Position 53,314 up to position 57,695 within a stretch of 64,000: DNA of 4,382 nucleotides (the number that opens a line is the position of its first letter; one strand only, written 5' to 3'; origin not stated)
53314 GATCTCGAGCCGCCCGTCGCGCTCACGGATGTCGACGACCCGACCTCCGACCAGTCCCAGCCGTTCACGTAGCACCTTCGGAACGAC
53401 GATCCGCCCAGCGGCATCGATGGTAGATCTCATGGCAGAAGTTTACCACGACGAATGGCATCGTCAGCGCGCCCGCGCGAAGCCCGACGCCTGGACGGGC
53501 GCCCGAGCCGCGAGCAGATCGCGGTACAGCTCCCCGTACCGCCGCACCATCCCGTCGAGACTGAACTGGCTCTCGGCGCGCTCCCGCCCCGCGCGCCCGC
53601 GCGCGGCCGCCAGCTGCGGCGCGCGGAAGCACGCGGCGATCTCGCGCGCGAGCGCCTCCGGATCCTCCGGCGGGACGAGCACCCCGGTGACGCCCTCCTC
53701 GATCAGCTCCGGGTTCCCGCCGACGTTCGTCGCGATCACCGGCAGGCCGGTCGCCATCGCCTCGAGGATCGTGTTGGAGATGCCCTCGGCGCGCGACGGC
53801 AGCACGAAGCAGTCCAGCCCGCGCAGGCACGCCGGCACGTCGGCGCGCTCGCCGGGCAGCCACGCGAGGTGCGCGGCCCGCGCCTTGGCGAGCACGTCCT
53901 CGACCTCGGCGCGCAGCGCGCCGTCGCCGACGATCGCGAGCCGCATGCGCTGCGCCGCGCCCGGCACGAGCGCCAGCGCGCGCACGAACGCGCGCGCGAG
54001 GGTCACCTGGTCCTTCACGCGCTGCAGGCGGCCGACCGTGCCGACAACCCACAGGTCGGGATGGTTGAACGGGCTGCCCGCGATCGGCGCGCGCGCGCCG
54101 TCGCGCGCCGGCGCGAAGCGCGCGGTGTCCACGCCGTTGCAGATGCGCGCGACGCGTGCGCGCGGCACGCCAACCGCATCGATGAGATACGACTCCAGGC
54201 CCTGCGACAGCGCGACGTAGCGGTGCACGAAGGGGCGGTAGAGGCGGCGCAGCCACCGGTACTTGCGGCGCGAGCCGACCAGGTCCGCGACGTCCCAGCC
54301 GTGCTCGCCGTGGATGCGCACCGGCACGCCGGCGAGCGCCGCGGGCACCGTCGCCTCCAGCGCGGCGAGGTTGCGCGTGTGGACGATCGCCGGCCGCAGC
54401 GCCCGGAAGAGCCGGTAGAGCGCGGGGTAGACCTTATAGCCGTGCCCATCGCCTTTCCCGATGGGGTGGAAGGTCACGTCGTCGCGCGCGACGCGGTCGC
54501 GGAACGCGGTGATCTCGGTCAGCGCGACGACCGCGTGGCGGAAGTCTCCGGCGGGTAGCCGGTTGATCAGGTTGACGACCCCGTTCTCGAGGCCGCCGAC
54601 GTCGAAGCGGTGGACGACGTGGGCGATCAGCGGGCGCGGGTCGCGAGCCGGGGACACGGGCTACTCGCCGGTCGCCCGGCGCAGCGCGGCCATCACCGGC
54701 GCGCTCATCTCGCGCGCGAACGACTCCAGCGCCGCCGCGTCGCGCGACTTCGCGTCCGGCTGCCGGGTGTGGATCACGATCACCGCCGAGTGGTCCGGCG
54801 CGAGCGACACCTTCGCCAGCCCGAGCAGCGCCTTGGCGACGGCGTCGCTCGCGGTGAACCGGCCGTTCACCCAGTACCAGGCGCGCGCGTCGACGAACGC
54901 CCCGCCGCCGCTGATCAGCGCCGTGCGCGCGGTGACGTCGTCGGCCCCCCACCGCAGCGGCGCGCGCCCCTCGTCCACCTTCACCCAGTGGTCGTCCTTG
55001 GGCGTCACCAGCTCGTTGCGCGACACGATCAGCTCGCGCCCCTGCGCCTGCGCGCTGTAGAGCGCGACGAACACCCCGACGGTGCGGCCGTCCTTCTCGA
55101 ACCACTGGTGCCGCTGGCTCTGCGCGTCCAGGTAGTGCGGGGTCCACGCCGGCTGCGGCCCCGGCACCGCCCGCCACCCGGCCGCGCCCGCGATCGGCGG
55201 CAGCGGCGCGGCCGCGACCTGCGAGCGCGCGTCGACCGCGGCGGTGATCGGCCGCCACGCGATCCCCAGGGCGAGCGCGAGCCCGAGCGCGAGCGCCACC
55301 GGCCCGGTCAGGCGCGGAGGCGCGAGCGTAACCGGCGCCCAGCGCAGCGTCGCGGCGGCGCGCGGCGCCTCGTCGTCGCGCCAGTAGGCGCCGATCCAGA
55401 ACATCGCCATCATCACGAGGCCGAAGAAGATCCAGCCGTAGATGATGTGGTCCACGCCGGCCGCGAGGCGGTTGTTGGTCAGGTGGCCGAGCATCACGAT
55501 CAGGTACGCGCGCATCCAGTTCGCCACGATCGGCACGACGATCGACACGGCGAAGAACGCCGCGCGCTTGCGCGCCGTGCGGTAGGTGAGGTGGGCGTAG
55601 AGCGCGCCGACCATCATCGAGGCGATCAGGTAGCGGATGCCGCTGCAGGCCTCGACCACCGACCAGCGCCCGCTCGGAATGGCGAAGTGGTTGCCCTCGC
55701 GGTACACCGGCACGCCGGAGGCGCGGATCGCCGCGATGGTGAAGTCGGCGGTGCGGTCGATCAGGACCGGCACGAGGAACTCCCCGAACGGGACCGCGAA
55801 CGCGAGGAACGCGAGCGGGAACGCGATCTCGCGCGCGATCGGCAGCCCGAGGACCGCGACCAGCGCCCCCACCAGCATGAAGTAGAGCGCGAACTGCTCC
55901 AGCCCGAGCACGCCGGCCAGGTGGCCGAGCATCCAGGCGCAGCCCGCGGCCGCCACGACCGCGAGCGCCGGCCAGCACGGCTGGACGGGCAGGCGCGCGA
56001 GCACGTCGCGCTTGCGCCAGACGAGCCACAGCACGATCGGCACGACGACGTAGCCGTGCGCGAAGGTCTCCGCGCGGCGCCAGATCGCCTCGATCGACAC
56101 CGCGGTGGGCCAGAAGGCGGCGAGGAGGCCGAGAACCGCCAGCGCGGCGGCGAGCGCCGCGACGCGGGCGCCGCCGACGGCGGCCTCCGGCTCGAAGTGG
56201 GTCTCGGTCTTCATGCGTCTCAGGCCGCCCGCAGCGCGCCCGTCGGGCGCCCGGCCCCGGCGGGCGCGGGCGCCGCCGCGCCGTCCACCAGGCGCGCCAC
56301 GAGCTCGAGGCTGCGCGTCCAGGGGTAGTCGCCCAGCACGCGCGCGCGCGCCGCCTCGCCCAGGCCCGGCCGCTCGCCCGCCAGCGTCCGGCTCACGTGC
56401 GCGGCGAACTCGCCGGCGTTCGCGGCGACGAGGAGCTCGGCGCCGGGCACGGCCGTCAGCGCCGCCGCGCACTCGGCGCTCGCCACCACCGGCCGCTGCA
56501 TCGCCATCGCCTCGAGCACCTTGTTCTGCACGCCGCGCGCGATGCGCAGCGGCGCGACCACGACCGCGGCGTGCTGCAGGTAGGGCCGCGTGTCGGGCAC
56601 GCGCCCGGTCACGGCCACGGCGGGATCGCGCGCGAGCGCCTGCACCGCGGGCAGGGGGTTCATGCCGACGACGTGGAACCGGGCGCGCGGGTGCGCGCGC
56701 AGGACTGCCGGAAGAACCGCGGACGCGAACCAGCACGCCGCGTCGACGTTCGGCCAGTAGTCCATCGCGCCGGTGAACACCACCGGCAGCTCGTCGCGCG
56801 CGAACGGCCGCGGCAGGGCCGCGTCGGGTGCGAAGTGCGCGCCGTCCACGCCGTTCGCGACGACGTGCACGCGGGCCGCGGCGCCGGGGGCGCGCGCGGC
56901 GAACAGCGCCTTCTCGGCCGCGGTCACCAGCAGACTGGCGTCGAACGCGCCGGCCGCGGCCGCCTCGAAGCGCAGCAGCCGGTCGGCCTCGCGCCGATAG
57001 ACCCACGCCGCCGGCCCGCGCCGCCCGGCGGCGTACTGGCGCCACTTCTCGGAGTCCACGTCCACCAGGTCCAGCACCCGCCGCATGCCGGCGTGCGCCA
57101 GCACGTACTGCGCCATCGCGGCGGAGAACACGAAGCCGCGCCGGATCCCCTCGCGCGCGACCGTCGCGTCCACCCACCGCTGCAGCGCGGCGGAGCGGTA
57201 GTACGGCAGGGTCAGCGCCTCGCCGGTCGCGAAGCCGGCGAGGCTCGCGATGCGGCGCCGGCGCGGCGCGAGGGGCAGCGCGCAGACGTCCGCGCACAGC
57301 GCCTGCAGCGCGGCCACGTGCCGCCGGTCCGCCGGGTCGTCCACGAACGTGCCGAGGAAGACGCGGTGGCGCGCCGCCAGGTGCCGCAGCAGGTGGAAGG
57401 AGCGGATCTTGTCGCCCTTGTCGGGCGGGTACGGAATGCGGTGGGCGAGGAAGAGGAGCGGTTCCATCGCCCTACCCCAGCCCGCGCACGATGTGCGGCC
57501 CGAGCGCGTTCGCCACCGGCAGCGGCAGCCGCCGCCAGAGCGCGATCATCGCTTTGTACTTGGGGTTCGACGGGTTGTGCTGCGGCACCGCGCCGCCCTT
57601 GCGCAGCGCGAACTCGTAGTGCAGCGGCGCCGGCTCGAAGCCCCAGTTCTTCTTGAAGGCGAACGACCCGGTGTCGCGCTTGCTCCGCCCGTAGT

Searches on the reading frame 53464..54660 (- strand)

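Call 64: search_protein_families(library=ncbifam, max_evalue=1e-10, proteins=[window:53464-54660:-])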
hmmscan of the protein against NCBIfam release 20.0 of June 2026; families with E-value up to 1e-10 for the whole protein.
window:53464-54660:- (398 aa): 19 families
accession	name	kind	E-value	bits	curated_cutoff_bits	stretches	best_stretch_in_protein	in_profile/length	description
TIGR03088.1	stp2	hypoth_equivalog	2.6e-158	527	409.05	1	9-383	1-374/374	TIGR03088 family PEP-CTERM/XrtA system glycosyltransferase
NF041876.1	EPS_EpsE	equivalog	3.5e-32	112.1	400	1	169-368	187-382/389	exopolysaccharide biosynthesis GT4 family glycosyltransferase EpsE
TIGR03999.1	thiol_BshA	equivalog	1e-25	90.5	273.7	1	120-383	121-374/375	N-acetyl-alpha-D-glucosaminyl L-malate synthase BshA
TIGR02149.1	glgA_Coryne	subfamily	2.4e-25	89.5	302.4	1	130-382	130-390/391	glycogen synthase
TIGR04063.1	stp3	hypoth_equivalog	2.6e-22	79.3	442.05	1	80-383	83-396/397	TIGR04063 family PEP-CTERM/XrtA system glycosyltransferase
TIGR03449.1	mycothiol_MshA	equivalog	8.7e-21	74.3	462.5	1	157-383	177-404/406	D-inositol-3-phosphate glycosyltransferase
NF011726.0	PRK15179.1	equivalog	2.5e-20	72.4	733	1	159-377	473-689/694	Vi polysaccharide biosynthesis protein TviE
NF038229.1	Glyco4_Geo_Pelo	equivalog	2.4e-17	63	400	1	227-383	181-337/338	GPMC system family 4 glycosyltransferase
NF053787.1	GlcN_PG_synth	equivalog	8.3e-16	57.8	480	1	132-383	132-360/361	N-acetylglucosaminyl phosphatidylglycerol synthase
NF038011.1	PelF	equivalog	1.3e-15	57.4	100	1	163-379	275-489/489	GT4 family glycosyltransferase PelF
NF047684.1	TeichurnBiosyTuaC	equivalog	7e-14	51.5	550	1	205-367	221-374/391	teichuronic acid biosynthesis protein TuaC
TIGR04047.1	MSMEG_0565_glyc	hypoth_equivalog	1.7e-13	50.5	259.85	1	169-379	160-371/373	MSMEG_0565 family glycosyltransferase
TIGR04005.1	wcaL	equivalog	3.6e-13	49.1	537.6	1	160-375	189-399/406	colanic acid biosynthesis glycosyltransferase WcaL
TIGR04157.1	glyco_rSAM_CFB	subfamily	9.1e-13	48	400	1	145-379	170-406/406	TIGR04157 family glycosyltransferase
TIGR03087.1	stp1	hypoth_equivalog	2.6e-12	46.6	316.65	1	167-375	195-390/397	TIGR03087 family PEP-CTERM/XrtA system glycosyltransferase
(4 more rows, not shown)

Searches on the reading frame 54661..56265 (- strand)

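Call 64: search_protein_families(library=ncbifam, max_evalue=1e-10, proteins=[window:54661-56265:-])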
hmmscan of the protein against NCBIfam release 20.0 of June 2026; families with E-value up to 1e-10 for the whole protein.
window:54661-56265:- (534 aa): 9 families
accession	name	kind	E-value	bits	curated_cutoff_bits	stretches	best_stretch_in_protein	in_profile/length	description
TIGR03109.2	exosort_XrtA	exception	4.1e-102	341.1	208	1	40-297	3-261/261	exosortase A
TIGR02602.1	8TM_EpsH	subfamily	4.1e-76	255.7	105.55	1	60-296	2-241/241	exosortase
NF038142.1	exosort_XrtW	exception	2.5e-58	197.6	425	1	38-524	3-490/494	exosortase W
TIGR04152.1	exosort_VPLPA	exception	1.2e-41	143.4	400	1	62-289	5-236/486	VPLPA-CTERM-specific exosortase XrtD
NF035943.2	exosort_XrtV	exception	4.1e-28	98.4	313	1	39-292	4-263/270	exosortase V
TIGR02914.1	EpsI_fam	equivalog_domain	1.3e-25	89.9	42.8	1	361-522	7-168/174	exosortase C-terminal domain/associated protein EpsI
TIGR04178.1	exo_archaeo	signature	1.3e-19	70.3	23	1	202-294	2-93/97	exosortase/archaeosortase family protein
TIGR03113.1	exosort_XrtB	exception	2.4e-16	60.2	275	1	44-286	5-255/268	exosortase B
TIGR04151.1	exosort_VPDSG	exception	4.9e-14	52.5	300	1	43-291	33-295/306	VPDSG-CTERM-specific exosortase XrtC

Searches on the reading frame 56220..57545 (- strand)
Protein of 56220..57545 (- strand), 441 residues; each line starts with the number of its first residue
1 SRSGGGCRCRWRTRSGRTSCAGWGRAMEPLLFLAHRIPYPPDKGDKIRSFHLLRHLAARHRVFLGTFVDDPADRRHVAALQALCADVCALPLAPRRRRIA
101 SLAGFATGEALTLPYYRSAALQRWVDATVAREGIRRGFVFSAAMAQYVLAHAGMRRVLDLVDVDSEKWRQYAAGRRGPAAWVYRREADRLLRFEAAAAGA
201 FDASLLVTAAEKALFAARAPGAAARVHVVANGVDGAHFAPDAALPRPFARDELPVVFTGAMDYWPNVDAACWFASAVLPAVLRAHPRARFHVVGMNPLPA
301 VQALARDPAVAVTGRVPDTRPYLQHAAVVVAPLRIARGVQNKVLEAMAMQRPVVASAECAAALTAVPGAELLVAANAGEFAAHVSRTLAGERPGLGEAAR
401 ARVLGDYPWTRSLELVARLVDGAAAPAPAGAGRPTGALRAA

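Call 64: search_protein_families(library=ncbifam, max_evalue=1e-10, proteins=[window:56220-57545:-])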
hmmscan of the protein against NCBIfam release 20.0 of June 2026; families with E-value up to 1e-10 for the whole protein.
window:56220-57545:- (441 aa): 1 family
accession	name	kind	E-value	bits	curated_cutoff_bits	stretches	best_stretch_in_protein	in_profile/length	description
TIGR03087.1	stp1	hypoth_equivalog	3.4e-160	533.5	316.65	1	30-420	1-394/397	TIGR03087 family PEP-CTERM/XrtA system glycosyltransferase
